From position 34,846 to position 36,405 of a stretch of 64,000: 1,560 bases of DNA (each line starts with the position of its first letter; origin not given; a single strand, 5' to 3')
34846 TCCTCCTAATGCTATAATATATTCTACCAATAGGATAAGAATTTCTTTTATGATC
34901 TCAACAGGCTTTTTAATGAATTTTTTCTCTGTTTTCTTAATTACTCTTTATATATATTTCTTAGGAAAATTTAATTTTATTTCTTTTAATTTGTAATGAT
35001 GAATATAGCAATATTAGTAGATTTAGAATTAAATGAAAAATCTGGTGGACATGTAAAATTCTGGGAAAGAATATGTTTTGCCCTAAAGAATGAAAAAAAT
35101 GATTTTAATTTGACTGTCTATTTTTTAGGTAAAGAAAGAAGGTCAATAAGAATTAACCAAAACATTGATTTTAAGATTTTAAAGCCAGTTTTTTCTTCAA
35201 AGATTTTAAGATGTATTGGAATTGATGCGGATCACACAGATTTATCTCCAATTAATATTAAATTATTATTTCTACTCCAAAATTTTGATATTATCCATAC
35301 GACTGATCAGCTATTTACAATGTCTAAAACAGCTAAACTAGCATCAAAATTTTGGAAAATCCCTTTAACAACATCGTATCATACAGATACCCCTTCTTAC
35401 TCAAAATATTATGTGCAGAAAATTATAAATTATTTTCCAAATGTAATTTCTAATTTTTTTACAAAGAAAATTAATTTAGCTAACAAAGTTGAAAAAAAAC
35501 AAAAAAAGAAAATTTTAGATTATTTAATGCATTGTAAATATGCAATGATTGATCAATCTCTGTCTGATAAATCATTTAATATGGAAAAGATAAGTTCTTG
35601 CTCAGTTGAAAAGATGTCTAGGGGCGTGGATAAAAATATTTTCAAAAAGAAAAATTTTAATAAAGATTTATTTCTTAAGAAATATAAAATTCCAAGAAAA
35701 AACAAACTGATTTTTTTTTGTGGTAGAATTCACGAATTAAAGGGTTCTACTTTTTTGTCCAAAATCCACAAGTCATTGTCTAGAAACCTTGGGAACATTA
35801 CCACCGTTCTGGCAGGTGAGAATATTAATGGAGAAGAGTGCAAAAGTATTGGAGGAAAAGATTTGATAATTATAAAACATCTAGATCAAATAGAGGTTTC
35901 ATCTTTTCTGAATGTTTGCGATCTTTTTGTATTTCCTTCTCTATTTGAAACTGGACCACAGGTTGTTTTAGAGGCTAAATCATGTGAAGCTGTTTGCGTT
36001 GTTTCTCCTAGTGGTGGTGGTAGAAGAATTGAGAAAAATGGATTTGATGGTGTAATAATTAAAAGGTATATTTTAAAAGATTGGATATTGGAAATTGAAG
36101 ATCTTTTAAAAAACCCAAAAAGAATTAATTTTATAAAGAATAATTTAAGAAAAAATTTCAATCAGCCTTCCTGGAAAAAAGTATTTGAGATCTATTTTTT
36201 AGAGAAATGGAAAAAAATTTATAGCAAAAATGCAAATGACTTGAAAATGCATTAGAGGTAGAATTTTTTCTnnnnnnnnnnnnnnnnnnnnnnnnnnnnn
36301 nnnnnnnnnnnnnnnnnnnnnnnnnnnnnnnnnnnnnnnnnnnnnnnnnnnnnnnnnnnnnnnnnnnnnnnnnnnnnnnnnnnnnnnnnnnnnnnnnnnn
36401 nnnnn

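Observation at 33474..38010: tRNA-Gln-adjacent operon (DASS transporter, GT4, PIG-L deacetylase, MprF-type flippase domain) that could make an amino-sugar glycolipid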

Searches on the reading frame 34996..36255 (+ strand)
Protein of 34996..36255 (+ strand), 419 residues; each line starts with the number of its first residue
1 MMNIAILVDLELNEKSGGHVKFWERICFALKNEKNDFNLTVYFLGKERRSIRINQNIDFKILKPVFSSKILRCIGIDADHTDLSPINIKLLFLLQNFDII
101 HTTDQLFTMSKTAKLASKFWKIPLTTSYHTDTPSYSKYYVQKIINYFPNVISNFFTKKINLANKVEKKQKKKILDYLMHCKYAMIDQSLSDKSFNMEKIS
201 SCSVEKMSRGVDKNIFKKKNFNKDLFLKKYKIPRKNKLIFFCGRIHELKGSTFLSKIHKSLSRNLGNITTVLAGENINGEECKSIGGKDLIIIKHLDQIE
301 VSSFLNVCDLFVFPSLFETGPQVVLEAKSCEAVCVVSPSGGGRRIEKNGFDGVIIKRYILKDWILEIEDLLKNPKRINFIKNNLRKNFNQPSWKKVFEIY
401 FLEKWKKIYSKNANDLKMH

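Call 4: search_protein_families(library=pfam, proteins=[window:34996-36255:+], max_evalue=0.01)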
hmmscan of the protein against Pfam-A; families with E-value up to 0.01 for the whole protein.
window:34996-36255:+ (419 aa): 3 families
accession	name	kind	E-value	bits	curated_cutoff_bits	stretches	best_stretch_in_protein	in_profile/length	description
PF00534.26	Glycos_transf_1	-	8.4e-21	74.7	26.4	1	225-383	4-168/172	Glycosyl transferases group 1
PF13692.12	Glyco_trans_1_4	-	2.2e-14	54.4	27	1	237-373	2-142/142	Glycosyl transferases group 1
PF13439.12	Glyco_transf_4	-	0.00032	21.2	28.5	1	90-155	64-130/170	Glycosyltransferase Family 4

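Call 5: search_protein_families(library=ncbifam, proteins=[window:34996-36255:+], max_evalue=0.01)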
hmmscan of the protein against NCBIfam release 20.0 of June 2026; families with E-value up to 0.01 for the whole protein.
window:34996-36255:+ (419 aa): 15 families
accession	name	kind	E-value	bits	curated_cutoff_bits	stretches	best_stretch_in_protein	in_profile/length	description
NF047684.1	TeichurnBiosyTuaC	equivalog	1.3e-15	57.3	550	1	185-389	171-370/391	teichuronic acid biosynthesis protein TuaC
NF012028.0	PRK15484.1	subfamily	3.5e-11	42.8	618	1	183-399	142-370/380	lipopolysaccharide N-acetylglucosaminyltransferase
TIGR02149.1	glgA_Coryne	subfamily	1e-10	41.3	302.4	1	203-357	170-333/391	glycogen synthase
NF053513.1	Gtran_IagA_BgsA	equivalog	1.2e-08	34.4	460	1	161-336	87-264/333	LTA glycolipid anchor biosynthesis glycosyltransferase, IagA/BgsA family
TIGR03088.1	stp2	hypoth_equivalog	1.2e-08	34.4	409.05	1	181-388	139-353/374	TIGR03088 family PEP-CTERM/XrtA system glycosyltransferase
TIGR03449.1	mycothiol_MshA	equivalog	1.4e-08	34.1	462.5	1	199-395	185-391/406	D-inositol-3-phosphate glycosyltransferase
TIGR03999.1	thiol_BshA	equivalog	4.4e-08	32.4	273.7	1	185-391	151-357/375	N-acetyl-alpha-D-glucosaminyl L-malate synthase BshA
NF041876.1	EPS_EpsE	equivalog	5.2e-08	32.5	400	1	231-386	207-374/389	exopolysaccharide biosynthesis GT4 family glycosyltransferase EpsE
TIGR04157.1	glyco_rSAM_CFB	subfamily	4.1e-07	29.3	400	1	145-406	136-399/406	TIGR04157 family glycosyltransferase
NF053787.1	GlcN_PG_synth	equivalog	1.1e-06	27.8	480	1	162-340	122-294/361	N-acetylglucosaminyl phosphatidylglycerol synthase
NF038295.1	EPS_HpsP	equivalog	7e-05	22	550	1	217-337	188-317/388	hormogonium polysaccharide biosynthesis glycosyltransferase HpsP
TIGR02095.1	glgA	subfamily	9.7e-05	21.2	328.45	1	214-341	270-402/477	glycogen/starch synthase, ADP-glucose type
TIGR04063.1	stp3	hypoth_equivalog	0.00042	19.3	442.05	1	203-399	181-387/397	TIGR04063 family PEP-CTERM/XrtA system glycosyltransferase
NF049988.1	MGlcDAGSynMgs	equivalog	0.0028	17.1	400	0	96-208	86-204/398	alpha-monoglucosyldiacylglycerol synthase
NF049987.1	DaglGlyslTfaseDgs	equivalog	0.0032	16.5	500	1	194-335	116-259/332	processive diacylglycerol alpha-glucosyltransferase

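Call 8: find_homologous_proteins(query=window:34996-36255:+)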
Query window:34996-36255:+ (419 aa): 210 proteins with E <= 0.001 among 4964 candidates; the best 120 are listed.
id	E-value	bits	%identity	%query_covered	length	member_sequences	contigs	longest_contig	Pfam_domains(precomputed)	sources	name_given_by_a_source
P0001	9.3e-276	932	99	100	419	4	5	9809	PF00534.27,PF13692.13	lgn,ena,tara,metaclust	tara:strand:+ start:59 stop:1318 length:1260 start_codon:yes stop_codon:yes gene_type:complete|metac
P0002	4.1e-174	597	82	74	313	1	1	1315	PF00534.27,PF13692.13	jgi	jgi:glycosyltransferase involved in cell wall biosynthesis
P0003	4.6e-155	535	58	98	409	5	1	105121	PF00534.27,PF13692.13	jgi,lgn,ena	-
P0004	2.5e-152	526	57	98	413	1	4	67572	PF00534.27,PF13692.13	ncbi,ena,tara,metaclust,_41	tara:strand:+ start:4784 stop:6025 length:1242 start_codon:yes stop_codon:yes gene_type:complete|met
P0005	8.3e-152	524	57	97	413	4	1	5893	PF00534.27,PF13692.13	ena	-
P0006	6.6e-148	511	56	97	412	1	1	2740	PF00534.27,PF13692.13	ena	-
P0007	7.2e-148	511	56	97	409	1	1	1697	PF00534.27,PF13692.13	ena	-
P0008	4.5e-147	508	57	98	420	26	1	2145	PF00534.27,PF13692.13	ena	-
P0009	1.7e-146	506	58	98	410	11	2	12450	PF00534.27,PF13692.13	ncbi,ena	-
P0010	1.1e-144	500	56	97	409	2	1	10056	PF00534.27,PF13692.13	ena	-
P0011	1.5e-144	500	55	98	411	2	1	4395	PF00534.27,PF13439.13,PF13692.13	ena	-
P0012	1.9e-144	500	56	97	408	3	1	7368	PF00534.27,PF13692.13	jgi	jgi:glycosyltransferase involved in cell wall biosynthesis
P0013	6.0e-144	498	54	97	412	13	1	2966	PF00534.27,PF13692.13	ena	-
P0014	7.2e-144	498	56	97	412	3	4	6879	PF00534.27,PF13439.13,PF13692.13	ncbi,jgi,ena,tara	tara:strand:- start:81 stop:1319 length:1239 start_codon:yes stop_codon:yes gene_type:complete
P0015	1.0e-143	497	56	97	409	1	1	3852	PF00534.27,PF13692.13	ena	-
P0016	3.4e-143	496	56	97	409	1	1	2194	PF00534.27,PF13692.13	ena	-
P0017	5.2e-143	495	53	97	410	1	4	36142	PF00534.27,PF13692.13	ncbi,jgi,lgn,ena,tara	tara:strand:+ start:2106 stop:3338 length:1233 start_codon:yes stop_codon:yes gene_type:complete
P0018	6.8e-143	495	56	97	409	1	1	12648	PF00534.27,PF13692.13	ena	-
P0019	1.0e-142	494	55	97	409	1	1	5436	PF00534.27,PF13692.13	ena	-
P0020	1.0e-142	494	56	97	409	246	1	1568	PF00534.27,PF13692.13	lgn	-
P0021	1.7e-142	493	56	97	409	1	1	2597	PF00534.27,PF13692.13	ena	-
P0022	2.2e-142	493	56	98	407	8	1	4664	PF00534.27,PF13692.13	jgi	jgi:glycosyltransferase involved in cell wall biosynthesis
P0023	3.1e-142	492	54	97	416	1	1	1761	PF00534.27,PF13692.13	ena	-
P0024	3.1e-142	492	56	97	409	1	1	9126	PF00534.27,PF13692.13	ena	-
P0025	4.0e-142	492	55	97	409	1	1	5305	PF00534.27,PF13692.13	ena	-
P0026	4.0e-142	492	56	97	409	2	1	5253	PF00534.27,PF13692.13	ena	-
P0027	4.8e-142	492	55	97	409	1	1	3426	PF00534.27,PF13692.13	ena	-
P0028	5.0e-142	492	56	97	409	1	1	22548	PF00534.27,PF13692.13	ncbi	-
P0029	6.6e-142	491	56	97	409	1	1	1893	PF00534.27,PF13692.13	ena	-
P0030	6.8e-142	491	56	97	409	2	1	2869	PF00534.27,PF13692.13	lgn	-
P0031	1.3e-141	490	56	97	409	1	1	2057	PF00534.27,PF13692.13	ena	-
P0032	1.3e-141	490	56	97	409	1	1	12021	PF00534.27,PF13692.13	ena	-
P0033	1.4e-141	490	55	97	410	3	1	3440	PF00534.27,PF13692.13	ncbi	-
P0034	2.2e-141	490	56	97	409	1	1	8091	PF00534.27,PF13692.13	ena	-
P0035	2.5e-141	489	56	97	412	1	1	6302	PF00534.27,PF13692.13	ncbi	-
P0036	2.7e-141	489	55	97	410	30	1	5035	PF00534.27,PF13692.13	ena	-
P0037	3.6e-141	489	55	97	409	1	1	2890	PF00534.27,PF13692.13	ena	-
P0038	4.0e-141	489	55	97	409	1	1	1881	PF00534.27,PF13692.13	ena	-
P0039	6.0e-141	488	55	97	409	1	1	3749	PF00534.27,PF13692.13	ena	-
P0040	6.0e-141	488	54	97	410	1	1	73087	PF00534.27,PF13692.13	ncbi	-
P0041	6.8e-141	488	55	97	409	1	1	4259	PF00534.27,PF13692.13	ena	-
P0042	7.7e-141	488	54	97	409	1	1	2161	PF00534.27,PF13692.13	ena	-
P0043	8.0e-141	488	55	97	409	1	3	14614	PF00534.27,PF13692.13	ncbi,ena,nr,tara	ncbi:MAG: hypothetical protein CMM92_06670 [Rickettsiales bacterium]|nr:hypothetical protein [Ricket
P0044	1.0e-140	487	56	97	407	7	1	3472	PF00534.27,PF13692.13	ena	-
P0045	1.1e-140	487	53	97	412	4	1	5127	PF00534.27,PF13692.13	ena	-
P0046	1.1e-140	487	55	97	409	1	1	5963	PF00534.27,PF13692.13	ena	-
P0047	1.2e-140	487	55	97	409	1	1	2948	PF00534.27,PF13692.13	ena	-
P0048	1.6e-140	487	55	97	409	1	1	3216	PF00534.27,PF13692.13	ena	-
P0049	1.9e-140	487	55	97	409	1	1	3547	PF00534.27,PF13692.13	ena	-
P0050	2.2e-140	486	55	97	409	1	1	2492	PF00534.27,PF13692.13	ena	-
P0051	2.5e-140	486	55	97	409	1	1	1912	PF00534.27,PF13692.13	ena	-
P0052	3.2e-140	486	55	97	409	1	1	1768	PF00534.27,PF13692.13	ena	-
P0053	3.9e-140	486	55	97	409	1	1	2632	PF00534.27,PF13692.13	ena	-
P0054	6.2e-140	485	55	97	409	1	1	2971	PF00534.27,PF13692.13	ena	-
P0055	7.4e-140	485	55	97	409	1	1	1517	PF00534.27,PF13692.13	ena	-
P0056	8.5e-140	484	55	97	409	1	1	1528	PF00534.27,PF13692.13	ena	-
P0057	1.1e-139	484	55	97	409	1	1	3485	PF00534.27,PF13692.13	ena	-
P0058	1.2e-139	484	55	97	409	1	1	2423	PF00534.27,PF13692.13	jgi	-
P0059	1.2e-139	484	55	97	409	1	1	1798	PF00534.27,PF13692.13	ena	-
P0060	1.3e-139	484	55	97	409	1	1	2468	PF00534.27,PF13692.13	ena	-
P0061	1.3e-139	484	55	98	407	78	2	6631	PF00534.27,PF13692.13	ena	-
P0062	1.4e-139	484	55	98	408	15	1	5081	PF00534.27,PF13439.13,PF13692.13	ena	-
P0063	1.5e-139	484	55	97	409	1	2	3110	PF00534.27,PF13692.13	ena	-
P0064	1.7e-139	483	55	97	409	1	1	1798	PF00534.27,PF13692.13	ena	-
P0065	1.8e-139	483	54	97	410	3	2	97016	PF00534.27,PF13692.13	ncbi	-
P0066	1.9e-139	483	55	97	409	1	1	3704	PF00534.27,PF13692.13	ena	-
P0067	2.1e-139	483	55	97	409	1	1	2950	PF00534.27,PF13692.13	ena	-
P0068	2.4e-139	483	55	97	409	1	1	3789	PF00534.27,PF13692.13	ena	-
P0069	2.5e-139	483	55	97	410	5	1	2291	PF00534.27,PF13692.13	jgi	-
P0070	2.7e-139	483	55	97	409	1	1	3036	PF00534.27,PF13692.13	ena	-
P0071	2.8e-139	483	54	97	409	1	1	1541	PF00534.27,PF13692.13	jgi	jgi:glycosyltransferase involved in cell wall biosynthesis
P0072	2.9e-139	483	55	97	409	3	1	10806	PF00534.27,PF13692.13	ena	-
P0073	3.7e-139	482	55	97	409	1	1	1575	PF00534.27,PF13692.13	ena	-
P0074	3.9e-139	482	55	97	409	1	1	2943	PF00534.27,PF13692.13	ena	-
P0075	4.4e-139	482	55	97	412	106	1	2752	PF00534.27,PF13692.13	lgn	-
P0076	4.5e-139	482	55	97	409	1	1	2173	PF00534.27,PF13692.13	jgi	-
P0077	4.5e-139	482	54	97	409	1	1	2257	PF00534.27,PF13692.13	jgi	-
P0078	4.7e-139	482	55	97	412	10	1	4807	PF00534.27,PF13692.13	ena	-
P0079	5.8e-139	482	55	97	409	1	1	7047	PF00534.27,PF13692.13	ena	-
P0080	1.3e-138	481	53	97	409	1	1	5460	PF00534.27,PF13692.13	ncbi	-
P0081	2.0e-138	480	56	97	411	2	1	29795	PF00534.27,PF13692.13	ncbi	-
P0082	2.9e-138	479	54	97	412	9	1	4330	PF00534.27,PF13692.13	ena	-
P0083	3.2e-138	479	55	97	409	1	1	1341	PF00534.27,PF13692.13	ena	-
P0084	3.3e-138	479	55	97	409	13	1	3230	PF00534.27,PF13692.13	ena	-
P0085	3.5e-138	479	55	97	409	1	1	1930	PF00534.27,PF13692.13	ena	-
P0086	4.3e-138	479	55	97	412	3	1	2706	PF00534.27,PF13692.13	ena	-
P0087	4.4e-138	479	55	97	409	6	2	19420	PF00534.27,PF13692.13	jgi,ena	-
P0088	5.1e-138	479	54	97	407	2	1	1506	PF00534.27,PF13692.13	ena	-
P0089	7.2e-138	478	53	97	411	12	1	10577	PF00534.27,PF13692.13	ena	-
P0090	7.3e-138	478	55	97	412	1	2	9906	PF00534.27,PF13692.13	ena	-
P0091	8.2e-138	478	55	97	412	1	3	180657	PF00534.27,PF13692.13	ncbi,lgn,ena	-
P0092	8.7e-138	478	54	97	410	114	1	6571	PF00534.27,PF13692.13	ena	-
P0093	1.2e-137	477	54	97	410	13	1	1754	PF00534.27,PF13692.13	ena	-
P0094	1.2e-137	477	55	97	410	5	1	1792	PF00534.27,PF13692.13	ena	-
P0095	1.6e-137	477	55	97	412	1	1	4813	PF00534.27,PF13692.13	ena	-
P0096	2.2e-137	476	53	97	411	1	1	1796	PF00534.27,PF13692.13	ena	-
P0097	2.3e-137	476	54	97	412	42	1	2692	PF00534.27,PF13692.13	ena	-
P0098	2.7e-137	476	52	97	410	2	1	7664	PF00534.27,PF13692.13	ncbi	-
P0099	3.8e-137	476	55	97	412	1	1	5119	PF00534.27,PF13692.13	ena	-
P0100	4.3e-137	476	55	97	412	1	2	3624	PF00534.27,PF13692.13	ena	-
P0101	5.5e-137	475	57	97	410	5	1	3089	PF00534.27,PF13692.13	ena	-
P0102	8.4e-137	475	53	97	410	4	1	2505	PF00534.27,PF13692.13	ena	-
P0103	1.1e-136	474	53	97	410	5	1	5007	PF00534.27,PF13439.13,PF13692.13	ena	-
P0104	1.7e-136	474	53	97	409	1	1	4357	PF00534.27,PF13692.13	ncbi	-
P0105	2.4e-136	473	52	97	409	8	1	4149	PF00534.27,PF13692.13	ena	-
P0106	3.6e-136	472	54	97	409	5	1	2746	PF00534.27,PF13692.13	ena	-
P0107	3.9e-136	472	54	97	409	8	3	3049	PF00534.27,PF13692.13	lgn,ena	-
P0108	4.1e-136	472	55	97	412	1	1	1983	PF00534.27,PF13692.13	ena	-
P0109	7.3e-136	471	52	97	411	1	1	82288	PF00534.27,PF13692.13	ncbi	-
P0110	7.7e-136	471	52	97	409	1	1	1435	PF00534.27,PF13692.13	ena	-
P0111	9.2e-136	471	51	97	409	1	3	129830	PF00534.27,PF13692.13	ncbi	-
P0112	1.0e-135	471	54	97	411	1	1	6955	PF00534.27,PF13692.13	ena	-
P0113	1.0e-135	471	52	97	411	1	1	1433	PF00534.27,PF13692.13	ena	-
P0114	1.2e-135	471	52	97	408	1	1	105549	PF00534.27,PF13692.13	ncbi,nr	ncbi:MAG: glycosyltransferase family 4 protein [Pseudomonadota bacterium]|nr:glycosyltransferase fam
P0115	2.0e-135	470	52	97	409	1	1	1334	PF00534.27,PF13692.13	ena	-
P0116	2.2e-135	470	52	97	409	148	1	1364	PF00534.27,PF13692.13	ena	-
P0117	2.9e-135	469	55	96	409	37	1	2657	PF00534.27,PF13692.13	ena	-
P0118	3.3e-135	469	52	97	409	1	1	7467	PF00534.27,PF13692.13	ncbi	-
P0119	6.5e-135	468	53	97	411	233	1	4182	PF00534.27,PF13692.13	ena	-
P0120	6.6e-135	468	52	97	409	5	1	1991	PF00534.27,PF13692.13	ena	-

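Call 15: find_related_loci(query=A1, collection=genome_contigs, flank=10000)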
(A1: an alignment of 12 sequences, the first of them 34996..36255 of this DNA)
Query A1 (419 aa) in genome_contigs; peptide patterns used: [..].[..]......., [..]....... (x = any residue, [..] = any of these).
97 stretches matched a pattern; 43 encode a relative of the query (tblastn E <= 1e-3); 42 distinct loci.
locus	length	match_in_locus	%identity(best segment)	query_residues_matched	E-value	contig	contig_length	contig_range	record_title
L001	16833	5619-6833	53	1-405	2e-143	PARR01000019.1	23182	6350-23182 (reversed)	MAG: Rickettsiales bacterium isolate SP101 7389, whole genome shotgun sequence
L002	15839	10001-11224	54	1-408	2e-142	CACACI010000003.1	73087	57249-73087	uncultured Alphaproteobacteria bacterium isolate AG-343-F10 genome assembly, contig: AG-343-F10_NODE_3, whole genome sho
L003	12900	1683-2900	56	1-408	8e-142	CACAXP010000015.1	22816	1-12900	uncultured Alphaproteobacteria bacterium isolate AG-349-G10 genome assembly, contig: AG-349-G10_NODE_15, whole genome sh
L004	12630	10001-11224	53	1-408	3e-141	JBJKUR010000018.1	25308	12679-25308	MAG: Alphaproteobacteria bacterium isolate LRMED-288 Alphaproteobacteria-LRMED-288-C9, whole genome shotgun sequence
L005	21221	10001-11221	52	1-408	8e-141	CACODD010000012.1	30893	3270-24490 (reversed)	MAG: uncultured Alphaproteobacteria bacterium isolate AH-287-P08 genome assembly, contig: AH-287-P08_NODE_12, whole geno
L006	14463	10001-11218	55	1-408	2e-140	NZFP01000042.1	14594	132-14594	MAG: Rickettsiales bacterium isolate MED715 MHASMcontig_967865, whole genome shotgun sequence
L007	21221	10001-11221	51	1-408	2e-140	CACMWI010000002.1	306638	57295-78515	MAG: uncultured Alphaproteobacteria bacterium isolate AG-892-F10 genome assembly, contig: AG-892-F10_NODE_2, whole genom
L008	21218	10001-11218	56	1-408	4e-140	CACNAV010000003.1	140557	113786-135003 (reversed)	MAG: uncultured Alphaproteobacteria bacterium isolate AG-892-K07 genome assembly, contig: AG-892-K07_NODE_3, whole genom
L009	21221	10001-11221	51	1-408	1e-138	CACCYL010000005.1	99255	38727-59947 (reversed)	uncultured Alphaproteobacteria bacterium isolate AG-903-D15 genome assembly, contig: AG-903-D15_NODE_5, whole genome sho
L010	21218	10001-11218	56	1-406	6e-138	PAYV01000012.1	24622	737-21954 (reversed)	MAG: Rickettsiales bacterium isolate SP91 129188, whole genome shotgun sequence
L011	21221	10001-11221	51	1-408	3e-137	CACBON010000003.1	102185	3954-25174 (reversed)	uncultured Alphaproteobacteria bacterium isolate AG-359-F09 genome assembly, contig: AG-359-F09_NODE_3, whole genome sho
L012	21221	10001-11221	50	1-408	5e-137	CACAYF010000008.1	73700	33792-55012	uncultured Alphaproteobacteria bacterium isolate AG-349-G20 genome assembly, contig: AG-349-G20_NODE_8, whole genome sho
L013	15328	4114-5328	55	4-408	2e-136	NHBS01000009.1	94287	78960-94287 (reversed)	MAG: Pelagibacteraceae bacterium TMED13 16159, whole genome shotgun sequence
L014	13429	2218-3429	52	1-405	4e-136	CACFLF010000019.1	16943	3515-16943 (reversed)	uncultured Alphaproteobacteria bacterium isolate AG-908-F15 genome assembly, contig: AG-908-F15_NODE_19, whole genome sh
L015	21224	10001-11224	52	1-408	1e-135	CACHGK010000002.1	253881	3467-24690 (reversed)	uncultured Alphaproteobacteria bacterium isolate AG-911-L17 genome assembly, contig: AG-911-L17_NODE_2, whole genome sho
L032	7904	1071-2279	31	4-407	2e-64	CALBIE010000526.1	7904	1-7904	MAG TPA_asm: uncultured Verrucomicrobiales bacterium isolate ERR2206756_bin.174_CONCOCT_v1.1_MAG genome assembly, contig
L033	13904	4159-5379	28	2-405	2e-57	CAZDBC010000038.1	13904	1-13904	MAG TPA_asm: uncultured Kiloniellaceae bacterium isolate SRP141376_co4_6 genome assembly, contig: NODE_7411_length_13904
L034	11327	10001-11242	25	2-414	2e-46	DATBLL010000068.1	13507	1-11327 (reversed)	MAG TPA_asm: Alphaproteobacteria bacterium isolate SMAG_U3971 k141_39368, whole genome shotgun sequence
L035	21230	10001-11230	25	2-406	1e-45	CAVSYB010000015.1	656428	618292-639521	MAG: uncultured Alphaproteobacteria bacterium isolate MFD05512.bin.1.221 genome assembly, contig: contig_35318, whole ge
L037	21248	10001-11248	30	2-408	3e-41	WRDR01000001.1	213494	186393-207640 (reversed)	MAG: Alphaproteobacteria bacterium isolate Lab288P3bin233 Ga0123353_10000013, whole genome shotgun sequence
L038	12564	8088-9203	24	2-374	3e-40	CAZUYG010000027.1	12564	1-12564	MAG TPA_asm: uncultured Candidatus Odyssella sp. isolate binchicken_co118_157 genome assembly, contig: NODE_5682_length_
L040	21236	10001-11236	23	2-407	1e-38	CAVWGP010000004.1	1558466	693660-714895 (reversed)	MAG: uncultured Alphaproteobacteria bacterium isolate MFD04651.bin.1.173 genome assembly, contig: contig_4801, whole gen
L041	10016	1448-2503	24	2-353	8e-39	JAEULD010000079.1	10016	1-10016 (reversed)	MAG: Candidatus Odyssella sp. isolate new MAG-112 k141_1090548, whole genome shotgun sequence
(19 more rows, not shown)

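Call 21: search_protein_families(library=pfam, proteins=[L032:48-557:+, L032:3491-5053:-, L032:5203-6858:+, L037:7723-8652:+, L037:8652-9989:+, L037:11633-12862:-, L037:12921-13991:+, L035:8835-9941:+, L035:12060-12992:-, L035:6662-8932:+], max_evalue=0.001)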
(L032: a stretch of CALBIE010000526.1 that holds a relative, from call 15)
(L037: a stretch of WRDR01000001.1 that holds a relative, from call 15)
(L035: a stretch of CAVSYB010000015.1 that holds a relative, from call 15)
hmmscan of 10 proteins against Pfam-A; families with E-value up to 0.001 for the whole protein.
L032:48-557:+ (169 aa): 0 families

L032:3491-5053:- (520 aa): 1 family
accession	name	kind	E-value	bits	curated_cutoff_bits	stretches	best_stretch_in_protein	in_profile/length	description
PF03629.24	SASA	-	3.1e-16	60.1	24.8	2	107-229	3-117/226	Carbohydrate esterase, sialic acid-specific acetylesterase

L032:5203-6858:+ (551 aa): 4 families
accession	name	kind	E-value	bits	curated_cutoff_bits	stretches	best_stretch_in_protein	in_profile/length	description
PF00884.28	Sulfatase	-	5.4e-53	180.7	25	1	84-438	1-300/301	Sulfatase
PF16347.10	SGSH_C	-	3.3e-29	102.5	29.3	1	386-533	1-148/154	N-sulphoglucosamine sulphohydrolase, C-terminal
PF01663.27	Phosphodiest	-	6.6e-11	42.8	23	2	324-383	158-221/342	Type I phosphodiesterase / nucleotide pyrophosphatase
PF02995.22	DUF229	-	1.3e-07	31.2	25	1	341-394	301-354/496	Protein of unknown function (DUF229)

L037:7723-8652:+ (309 aa): 1 family
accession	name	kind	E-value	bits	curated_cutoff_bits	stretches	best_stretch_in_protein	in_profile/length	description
PF02401.23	LYTB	-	2.5e-97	325.8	24.5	1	3-280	1-266/267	LytB protein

L037:8652-9989:+ (445 aa): 3 families
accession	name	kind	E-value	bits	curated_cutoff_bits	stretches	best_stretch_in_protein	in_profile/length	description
PF19289.4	PmbA_TldD_3rd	-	2.5e-72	243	22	1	228-444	1-220/220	PmbA/TldA metallopeptidase C-terminal domain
PF19290.4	PmbA_TldD_2nd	-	1.4e-13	51.6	20.9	1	120-221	6-109/109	PmbA/TldA metallopeptidase central domain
PF01523.21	PmbA_TldD_1st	-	1.9e-13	50.8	20.9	1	24-88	1-65/65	PmbA/TldA metallopeptidase domain 1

L037:11633-12862:- (409 aa): 4 families
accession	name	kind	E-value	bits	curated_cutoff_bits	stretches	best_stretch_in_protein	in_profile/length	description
PF00579.31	tRNA-synt_1b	-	1.6e-76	257.9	21.1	1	35-328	5-292/292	tRNA synthetases class I (W and Y)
PF01479.30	S4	-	1.2e-08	35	22.8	1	353-390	6-43/48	S4 domain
PF22421.1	SYY_C-terminal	-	1.1e-07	32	27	1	335-395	5-66/83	Tyrosine--tRNA ligase SYY-like C-terminal domain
PF16714.10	TyrRSs_C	-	0.00096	19.4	30.6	0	348-382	21-55/120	Tyrosyl-tRNA synthetase C-terminal domain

L037:12921-13991:+ (356 aa): 2 families
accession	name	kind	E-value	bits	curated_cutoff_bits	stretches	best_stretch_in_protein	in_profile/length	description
PF03702.20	AnmK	-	3.7e-80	270.2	24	1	8-346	3-358/367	Anhydro-N-acetylmuramic acid kinase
PF02782.22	FGGY_C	-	0.00072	19.8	27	0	280-315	149-183/198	FGGY family of carbohydrate kinases, C-terminal domain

L035:8835-9941:+ (368 aa): 0 families

L035:12060-12992:- (310 aa): 1 family
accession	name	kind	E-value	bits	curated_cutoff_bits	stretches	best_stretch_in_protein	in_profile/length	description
PF00348.22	polyprenyl_synt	-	1.4e-52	178.9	27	1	44-278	4-230/251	Polyprenyl synthetase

L035:6662-8932:+ (756 aa): 3 families
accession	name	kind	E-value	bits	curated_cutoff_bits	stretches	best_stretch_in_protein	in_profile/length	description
PF01555.25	N6_N4_Mtase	-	2e-06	28.4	26.7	0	93-127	180-214/221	DNA methylase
PF02086.21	MethyltransfD12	-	0.00049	20.3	22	0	95-138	21-64/253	D12 class N6 adenine-specific DNA methyltransferase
PF06634.17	DUF1156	-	0.00062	20.3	24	0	39-81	8-49/73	Protein of unknown function (DUF1156)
